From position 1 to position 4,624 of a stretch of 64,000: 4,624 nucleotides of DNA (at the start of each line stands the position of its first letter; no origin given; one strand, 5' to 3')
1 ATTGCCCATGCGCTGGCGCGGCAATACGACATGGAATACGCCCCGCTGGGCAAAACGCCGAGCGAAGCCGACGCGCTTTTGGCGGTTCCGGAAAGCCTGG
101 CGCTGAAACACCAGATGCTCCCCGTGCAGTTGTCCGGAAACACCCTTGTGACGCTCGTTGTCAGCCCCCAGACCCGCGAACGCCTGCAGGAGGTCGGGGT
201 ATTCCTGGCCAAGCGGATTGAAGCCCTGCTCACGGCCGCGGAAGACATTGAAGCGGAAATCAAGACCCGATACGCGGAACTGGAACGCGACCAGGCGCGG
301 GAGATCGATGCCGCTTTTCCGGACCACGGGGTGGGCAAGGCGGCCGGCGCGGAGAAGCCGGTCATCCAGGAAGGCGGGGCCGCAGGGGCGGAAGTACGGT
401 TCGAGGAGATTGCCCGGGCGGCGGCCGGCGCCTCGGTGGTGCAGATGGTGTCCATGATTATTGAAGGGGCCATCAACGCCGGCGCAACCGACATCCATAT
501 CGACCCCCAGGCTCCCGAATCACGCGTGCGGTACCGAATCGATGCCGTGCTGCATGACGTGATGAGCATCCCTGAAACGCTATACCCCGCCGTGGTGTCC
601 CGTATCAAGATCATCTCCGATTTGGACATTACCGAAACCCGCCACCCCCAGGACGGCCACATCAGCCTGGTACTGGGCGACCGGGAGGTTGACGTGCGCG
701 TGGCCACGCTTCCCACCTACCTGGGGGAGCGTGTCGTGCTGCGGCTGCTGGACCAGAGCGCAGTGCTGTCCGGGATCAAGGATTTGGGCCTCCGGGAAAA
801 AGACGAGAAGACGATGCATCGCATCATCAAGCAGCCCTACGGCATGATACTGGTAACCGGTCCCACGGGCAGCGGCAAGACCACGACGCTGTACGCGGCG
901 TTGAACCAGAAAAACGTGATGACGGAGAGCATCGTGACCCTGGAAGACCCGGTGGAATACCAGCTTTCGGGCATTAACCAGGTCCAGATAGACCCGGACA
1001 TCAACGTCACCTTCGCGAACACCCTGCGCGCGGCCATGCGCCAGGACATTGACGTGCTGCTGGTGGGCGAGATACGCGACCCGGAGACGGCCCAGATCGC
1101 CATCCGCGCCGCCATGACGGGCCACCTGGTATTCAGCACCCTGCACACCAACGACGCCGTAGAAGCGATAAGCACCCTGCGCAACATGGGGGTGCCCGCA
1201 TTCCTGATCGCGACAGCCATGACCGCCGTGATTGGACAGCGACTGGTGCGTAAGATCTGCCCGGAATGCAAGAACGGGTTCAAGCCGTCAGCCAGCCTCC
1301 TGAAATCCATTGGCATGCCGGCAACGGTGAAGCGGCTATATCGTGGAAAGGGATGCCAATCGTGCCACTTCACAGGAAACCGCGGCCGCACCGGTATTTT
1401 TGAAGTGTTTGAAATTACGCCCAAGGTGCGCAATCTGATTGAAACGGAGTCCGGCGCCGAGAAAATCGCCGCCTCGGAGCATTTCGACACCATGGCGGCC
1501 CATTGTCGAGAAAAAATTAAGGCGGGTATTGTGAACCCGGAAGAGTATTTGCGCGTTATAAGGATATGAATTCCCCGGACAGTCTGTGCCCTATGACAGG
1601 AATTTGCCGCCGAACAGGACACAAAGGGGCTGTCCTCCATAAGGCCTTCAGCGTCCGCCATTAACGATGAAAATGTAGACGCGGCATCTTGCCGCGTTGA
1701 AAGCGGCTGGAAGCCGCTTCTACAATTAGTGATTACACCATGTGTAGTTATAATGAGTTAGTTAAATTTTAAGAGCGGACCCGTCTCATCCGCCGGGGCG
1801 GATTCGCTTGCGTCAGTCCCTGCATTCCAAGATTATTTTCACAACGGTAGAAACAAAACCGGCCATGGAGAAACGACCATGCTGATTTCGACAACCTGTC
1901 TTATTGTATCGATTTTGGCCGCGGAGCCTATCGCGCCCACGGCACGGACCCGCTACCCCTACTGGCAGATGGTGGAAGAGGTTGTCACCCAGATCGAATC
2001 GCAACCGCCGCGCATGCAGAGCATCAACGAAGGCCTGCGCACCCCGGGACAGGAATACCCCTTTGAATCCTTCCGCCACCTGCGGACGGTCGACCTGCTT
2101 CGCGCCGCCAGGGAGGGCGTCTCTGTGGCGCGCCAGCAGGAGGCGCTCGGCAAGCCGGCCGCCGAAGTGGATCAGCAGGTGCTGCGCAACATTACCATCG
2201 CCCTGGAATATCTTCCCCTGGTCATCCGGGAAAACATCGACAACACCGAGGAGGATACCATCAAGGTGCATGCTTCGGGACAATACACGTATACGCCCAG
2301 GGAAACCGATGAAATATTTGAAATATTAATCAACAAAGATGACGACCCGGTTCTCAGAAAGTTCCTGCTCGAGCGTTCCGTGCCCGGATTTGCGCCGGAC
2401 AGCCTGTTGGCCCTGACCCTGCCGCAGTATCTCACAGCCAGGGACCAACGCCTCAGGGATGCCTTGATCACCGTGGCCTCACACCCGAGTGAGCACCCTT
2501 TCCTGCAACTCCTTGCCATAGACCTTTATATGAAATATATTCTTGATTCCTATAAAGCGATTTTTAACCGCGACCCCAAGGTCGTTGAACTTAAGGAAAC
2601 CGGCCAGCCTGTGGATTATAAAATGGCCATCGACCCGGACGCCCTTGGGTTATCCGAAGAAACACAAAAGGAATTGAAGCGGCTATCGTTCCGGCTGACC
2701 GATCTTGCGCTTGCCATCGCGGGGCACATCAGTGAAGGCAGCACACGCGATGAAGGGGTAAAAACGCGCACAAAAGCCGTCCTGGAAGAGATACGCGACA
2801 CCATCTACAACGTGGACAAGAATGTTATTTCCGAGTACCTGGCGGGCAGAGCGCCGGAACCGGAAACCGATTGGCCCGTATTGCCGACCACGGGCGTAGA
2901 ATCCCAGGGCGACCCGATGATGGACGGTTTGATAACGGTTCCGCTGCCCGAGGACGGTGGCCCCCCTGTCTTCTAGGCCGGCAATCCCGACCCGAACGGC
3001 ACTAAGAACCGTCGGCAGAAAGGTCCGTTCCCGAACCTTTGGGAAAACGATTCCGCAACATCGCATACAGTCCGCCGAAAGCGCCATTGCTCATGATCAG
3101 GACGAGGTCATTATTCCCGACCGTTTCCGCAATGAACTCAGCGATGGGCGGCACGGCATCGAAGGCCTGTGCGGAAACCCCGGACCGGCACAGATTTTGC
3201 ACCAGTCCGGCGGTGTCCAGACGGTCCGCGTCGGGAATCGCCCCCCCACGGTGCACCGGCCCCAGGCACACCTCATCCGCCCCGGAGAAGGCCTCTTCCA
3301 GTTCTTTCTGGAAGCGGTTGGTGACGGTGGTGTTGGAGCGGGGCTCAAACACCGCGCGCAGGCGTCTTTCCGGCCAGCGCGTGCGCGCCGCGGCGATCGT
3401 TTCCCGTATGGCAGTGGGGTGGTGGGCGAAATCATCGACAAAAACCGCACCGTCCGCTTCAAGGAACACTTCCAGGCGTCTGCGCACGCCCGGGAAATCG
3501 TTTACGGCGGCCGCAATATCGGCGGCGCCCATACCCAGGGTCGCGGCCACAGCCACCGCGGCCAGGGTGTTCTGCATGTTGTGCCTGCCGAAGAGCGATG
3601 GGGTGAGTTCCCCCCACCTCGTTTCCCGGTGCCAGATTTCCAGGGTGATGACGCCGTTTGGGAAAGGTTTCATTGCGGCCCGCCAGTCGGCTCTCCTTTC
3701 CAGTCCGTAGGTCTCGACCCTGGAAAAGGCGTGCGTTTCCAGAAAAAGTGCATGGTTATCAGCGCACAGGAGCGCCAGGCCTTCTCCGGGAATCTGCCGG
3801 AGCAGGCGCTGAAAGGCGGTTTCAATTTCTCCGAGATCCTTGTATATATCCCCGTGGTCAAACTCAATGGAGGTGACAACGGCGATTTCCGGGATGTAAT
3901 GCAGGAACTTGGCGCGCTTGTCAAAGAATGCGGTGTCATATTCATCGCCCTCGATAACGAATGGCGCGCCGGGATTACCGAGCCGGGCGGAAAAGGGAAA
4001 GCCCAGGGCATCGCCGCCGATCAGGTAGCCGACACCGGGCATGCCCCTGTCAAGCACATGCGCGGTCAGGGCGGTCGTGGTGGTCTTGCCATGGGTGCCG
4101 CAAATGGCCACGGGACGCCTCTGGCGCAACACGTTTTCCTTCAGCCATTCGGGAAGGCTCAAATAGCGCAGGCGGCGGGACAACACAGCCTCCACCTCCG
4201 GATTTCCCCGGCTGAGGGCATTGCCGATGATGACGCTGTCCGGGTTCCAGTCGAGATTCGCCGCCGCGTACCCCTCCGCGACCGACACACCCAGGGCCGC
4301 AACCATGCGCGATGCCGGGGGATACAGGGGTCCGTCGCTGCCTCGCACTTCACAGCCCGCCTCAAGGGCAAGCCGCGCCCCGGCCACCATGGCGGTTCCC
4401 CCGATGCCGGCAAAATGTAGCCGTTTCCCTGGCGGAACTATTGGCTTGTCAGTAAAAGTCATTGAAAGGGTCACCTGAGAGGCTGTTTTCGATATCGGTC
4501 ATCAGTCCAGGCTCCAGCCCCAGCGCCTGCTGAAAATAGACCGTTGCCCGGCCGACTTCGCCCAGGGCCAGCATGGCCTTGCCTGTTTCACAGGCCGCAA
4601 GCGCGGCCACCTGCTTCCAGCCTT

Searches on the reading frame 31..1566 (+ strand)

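Call 24: search_protein_families(library=pfam, proteins=[window:31-1566:+], max_evalue=0.001)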
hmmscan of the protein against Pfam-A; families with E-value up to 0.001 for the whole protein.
window:31-1566:+ (512 aa): 4 families
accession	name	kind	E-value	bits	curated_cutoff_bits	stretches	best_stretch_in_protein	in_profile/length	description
PF00437.27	T2SSE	-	3.1e-127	424.7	24.9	1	134-508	6-370/370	Type II/IV secretion system protein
PF05157.20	MshEN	-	6.3e-09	36.1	23.1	1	3-83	5-86/90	MshEN domain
PF13401.12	AAA_22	-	0.00056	20.7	27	0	270-305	5-40/130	AAA domain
PF01580.24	FtsK_SpoIIIE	-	0.00069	19.6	24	0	255-309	25-71/221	FtsK/SpoIIIE family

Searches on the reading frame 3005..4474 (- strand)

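Call 26: search_protein_families(library=pfam, proteins=[window:3005-4474:-], max_evalue=0.001)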
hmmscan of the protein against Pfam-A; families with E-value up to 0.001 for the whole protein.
window:3005-4474:- (490 aa): 3 families
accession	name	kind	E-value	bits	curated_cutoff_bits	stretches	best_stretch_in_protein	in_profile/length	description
PF08245.18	Mur_ligase_M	-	3.3e-21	76.6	24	1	124-310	1-200/200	Mur ligase middle domain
PF01225.30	Mur_ligase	-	5.2e-16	59.2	21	1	19-116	2-92/95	Mur ligase family, catalytic domain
PF02875.26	Mur_ligase_C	-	7.9e-13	49.8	28.4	1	332-464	1-127/127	Mur ligase, glutamate ligase domain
